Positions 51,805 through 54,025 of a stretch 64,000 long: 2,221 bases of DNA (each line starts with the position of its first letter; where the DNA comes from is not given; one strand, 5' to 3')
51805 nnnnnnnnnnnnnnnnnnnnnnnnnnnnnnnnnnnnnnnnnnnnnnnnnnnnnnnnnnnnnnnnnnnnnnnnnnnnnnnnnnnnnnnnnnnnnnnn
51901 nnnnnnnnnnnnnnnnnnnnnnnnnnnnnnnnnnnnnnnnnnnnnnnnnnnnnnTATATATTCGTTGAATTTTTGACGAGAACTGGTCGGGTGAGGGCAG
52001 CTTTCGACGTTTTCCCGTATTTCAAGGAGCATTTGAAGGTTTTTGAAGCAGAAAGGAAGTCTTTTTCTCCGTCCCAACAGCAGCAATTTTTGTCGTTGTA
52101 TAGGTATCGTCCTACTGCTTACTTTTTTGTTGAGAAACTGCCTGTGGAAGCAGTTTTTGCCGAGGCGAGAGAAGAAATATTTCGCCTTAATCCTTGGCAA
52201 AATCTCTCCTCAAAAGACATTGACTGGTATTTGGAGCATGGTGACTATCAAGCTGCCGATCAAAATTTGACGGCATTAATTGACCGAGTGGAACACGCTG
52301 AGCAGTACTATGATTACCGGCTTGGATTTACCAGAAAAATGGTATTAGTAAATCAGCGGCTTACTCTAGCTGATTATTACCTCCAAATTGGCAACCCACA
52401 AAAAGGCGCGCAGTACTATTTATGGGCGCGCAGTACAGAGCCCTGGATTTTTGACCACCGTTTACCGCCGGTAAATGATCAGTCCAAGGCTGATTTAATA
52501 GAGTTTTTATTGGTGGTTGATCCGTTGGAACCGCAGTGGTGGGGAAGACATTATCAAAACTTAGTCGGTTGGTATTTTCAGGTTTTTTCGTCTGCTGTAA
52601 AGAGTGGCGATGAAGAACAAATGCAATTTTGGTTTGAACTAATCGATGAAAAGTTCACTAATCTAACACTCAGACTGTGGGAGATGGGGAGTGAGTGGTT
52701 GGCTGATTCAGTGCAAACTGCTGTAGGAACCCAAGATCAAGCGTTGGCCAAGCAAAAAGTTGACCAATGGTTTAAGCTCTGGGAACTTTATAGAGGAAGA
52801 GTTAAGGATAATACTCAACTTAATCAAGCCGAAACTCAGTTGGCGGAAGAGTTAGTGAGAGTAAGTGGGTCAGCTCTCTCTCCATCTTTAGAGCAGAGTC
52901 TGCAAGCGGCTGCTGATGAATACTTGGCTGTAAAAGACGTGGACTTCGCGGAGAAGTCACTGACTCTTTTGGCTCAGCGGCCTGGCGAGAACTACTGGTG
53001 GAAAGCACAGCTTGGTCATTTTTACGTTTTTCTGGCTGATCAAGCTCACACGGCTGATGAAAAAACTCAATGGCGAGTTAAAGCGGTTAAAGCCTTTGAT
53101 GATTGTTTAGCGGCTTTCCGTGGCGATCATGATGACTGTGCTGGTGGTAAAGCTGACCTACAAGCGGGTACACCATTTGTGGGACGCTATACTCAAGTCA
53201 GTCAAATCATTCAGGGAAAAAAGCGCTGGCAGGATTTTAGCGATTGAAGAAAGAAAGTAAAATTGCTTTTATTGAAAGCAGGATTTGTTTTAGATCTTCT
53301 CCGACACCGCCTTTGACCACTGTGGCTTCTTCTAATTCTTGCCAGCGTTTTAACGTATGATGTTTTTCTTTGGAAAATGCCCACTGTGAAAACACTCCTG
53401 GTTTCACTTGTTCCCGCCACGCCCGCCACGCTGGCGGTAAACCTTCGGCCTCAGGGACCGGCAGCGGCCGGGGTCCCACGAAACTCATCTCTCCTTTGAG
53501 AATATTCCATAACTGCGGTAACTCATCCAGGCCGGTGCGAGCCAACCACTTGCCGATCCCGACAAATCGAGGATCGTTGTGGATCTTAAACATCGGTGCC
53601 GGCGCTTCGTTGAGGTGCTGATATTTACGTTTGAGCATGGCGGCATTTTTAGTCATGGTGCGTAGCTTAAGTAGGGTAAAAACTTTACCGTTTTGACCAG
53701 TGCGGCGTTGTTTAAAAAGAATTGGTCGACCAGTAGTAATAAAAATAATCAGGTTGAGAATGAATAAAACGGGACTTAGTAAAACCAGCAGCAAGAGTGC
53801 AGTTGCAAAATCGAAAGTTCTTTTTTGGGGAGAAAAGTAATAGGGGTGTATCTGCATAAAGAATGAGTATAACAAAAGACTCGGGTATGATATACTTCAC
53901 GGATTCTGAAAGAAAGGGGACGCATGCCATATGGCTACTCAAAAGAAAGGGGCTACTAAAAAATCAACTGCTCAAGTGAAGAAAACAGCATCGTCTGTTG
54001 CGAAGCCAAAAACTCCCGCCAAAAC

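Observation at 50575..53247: O-antigen ligase domain fused to a 450-aa TPR-like extracytoplasmic domain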

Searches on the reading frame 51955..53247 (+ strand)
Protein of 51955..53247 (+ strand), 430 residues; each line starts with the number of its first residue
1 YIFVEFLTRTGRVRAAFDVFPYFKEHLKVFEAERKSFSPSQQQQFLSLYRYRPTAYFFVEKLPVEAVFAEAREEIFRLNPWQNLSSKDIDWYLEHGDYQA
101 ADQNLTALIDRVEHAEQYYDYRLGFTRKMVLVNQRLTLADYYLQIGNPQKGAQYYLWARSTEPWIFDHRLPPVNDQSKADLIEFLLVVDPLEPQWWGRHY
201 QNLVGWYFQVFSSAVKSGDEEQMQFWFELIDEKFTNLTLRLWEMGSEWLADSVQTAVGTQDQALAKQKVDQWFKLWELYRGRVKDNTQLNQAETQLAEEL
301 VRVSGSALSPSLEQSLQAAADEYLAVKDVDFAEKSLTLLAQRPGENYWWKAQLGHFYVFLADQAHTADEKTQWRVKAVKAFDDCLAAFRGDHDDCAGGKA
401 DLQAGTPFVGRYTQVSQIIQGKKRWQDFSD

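Call 6: search_protein_families(library=pfam, proteins=[window:51955-53247:+], max_evalue=10)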
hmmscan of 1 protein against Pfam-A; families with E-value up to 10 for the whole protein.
window:51955-53247:+ (430 aa): 2 families
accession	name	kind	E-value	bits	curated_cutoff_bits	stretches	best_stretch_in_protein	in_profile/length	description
PF13432.12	TPR_16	-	0.6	11.1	32.7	0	136-159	1-24/65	Tetratricopeptide repeat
PF13428.12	TPR_14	-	2.3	9.6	23.5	1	134-164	3-33/44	Tetratricopeptide repeat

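Call 41: search_protein_representatives(protein=window:51982-53244:+)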
Query: 421 residues. Proteins with E-value up to 0.001 (for the whole library): 70; up to 1e-10: 29; up to 1e-30: 3. The best 70 are listed.
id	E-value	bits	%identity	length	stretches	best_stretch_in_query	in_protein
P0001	2.3e-286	966.1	100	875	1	1-421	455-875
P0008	8.7e-55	203.1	38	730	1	4-279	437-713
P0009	2.1e-52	195.2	48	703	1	5-238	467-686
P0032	7.0e-26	107.9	28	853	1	2-419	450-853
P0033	6.4e-25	104.7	30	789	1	63-419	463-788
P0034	1.9e-23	99.8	31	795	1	63-419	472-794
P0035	2.1e-20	89.8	28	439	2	306-419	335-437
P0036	7.4e-20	88.0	26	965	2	295-421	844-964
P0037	8.9e-20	87.7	33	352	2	302-419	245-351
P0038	1.3e-19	87.2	33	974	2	303-419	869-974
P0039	6.7e-19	84.9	39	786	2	60-213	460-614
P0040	5.9e-18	81.7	32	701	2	302-419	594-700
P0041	3.6e-17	79.1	29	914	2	305-419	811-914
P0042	3.0e-16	76.1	24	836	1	6-419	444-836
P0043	2.7e-15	73.0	26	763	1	5-284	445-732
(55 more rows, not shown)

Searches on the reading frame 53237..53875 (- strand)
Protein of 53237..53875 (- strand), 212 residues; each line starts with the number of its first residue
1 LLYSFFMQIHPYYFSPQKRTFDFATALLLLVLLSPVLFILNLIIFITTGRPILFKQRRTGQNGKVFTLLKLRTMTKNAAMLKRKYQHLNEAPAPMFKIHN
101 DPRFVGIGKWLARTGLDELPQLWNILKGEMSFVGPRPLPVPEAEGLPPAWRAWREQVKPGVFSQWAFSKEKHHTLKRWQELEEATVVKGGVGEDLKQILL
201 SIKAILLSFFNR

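Call 3: search_protein_families(library=pfam, proteins=[window:53237-53875:-], max_evalue=0.01)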
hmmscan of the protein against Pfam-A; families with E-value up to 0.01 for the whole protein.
window:53237-53875:- (212 aa): 1 family
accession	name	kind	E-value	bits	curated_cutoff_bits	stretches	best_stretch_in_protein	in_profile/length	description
PF02397.22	Bac_transf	-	3.4e-46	157.5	27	1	18-206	1-178/179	Bacterial sugar transferase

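Call 86: search_protein_families(library=ncbifam, proteins=[window:53237-53857:-], max_evalue=0.00001)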
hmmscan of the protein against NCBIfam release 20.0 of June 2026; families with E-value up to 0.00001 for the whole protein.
window:53237-53857:- (206 aa): 10 families
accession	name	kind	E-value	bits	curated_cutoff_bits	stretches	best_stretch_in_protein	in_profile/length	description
TIGR03025.1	EPS_sugtrans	subfamily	2.4e-50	172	295.55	1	11-161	257-399/445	exopolysaccharide biosynthesis polyprenyl glycosylphosphotransferase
NF041877.1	EPS_EpsZ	equivalog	9.4e-45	153.1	800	1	11-198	265-451/459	exopolysaccharide biosynthesis polyisoprenyl-phosphate hexose-1-phosphate transferase EpsZ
TIGR03022.1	WbaP_sugtrans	subfamily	8.6e-41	140.6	403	1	12-171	259-421/456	undecaprenyl-phosphate galactose phosphotransferase WbaP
TIGR03023.1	WcaJ_sugtrans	equivalog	3.1e-37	128.9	410.75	1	12-155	263-397/453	undecaprenyl-phosphate glucose phosphotransferase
NF052601.1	undeca_RfbP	equivalog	1.2e-36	126.2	330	1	11-201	44-237/244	undecaprenyl-phosphate galactose phosphotransferase family protein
TIGR03013.1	EpsB_2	subfamily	5.6e-35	121.3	393.35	1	11-160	254-393/443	TIGR03013 family XrtA/PEP-CTERM system glycosyltransferase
NF045514.1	glycotran_HepC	equivalog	3.3e-26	91.9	140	1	10-136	115-216/220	heterocyst development glycosyltransferase HepC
NF050817.1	PolSacchBiosHfsE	equivalog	1.5e-24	86.6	750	1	12-155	272-410/467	polysaccharide biosynthesis protein HfsE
NF011751.0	PRK15204.1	equivalog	2.5e-24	85.8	907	1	12-161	280-431/476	undecaprenyl-phosphate galactose phosphotransferase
NF007518.0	PRK10124.1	equivalog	2.9e-24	85.6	684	1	12-156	274-409/464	undecaprenyl-phosphate glucose phosphotransferase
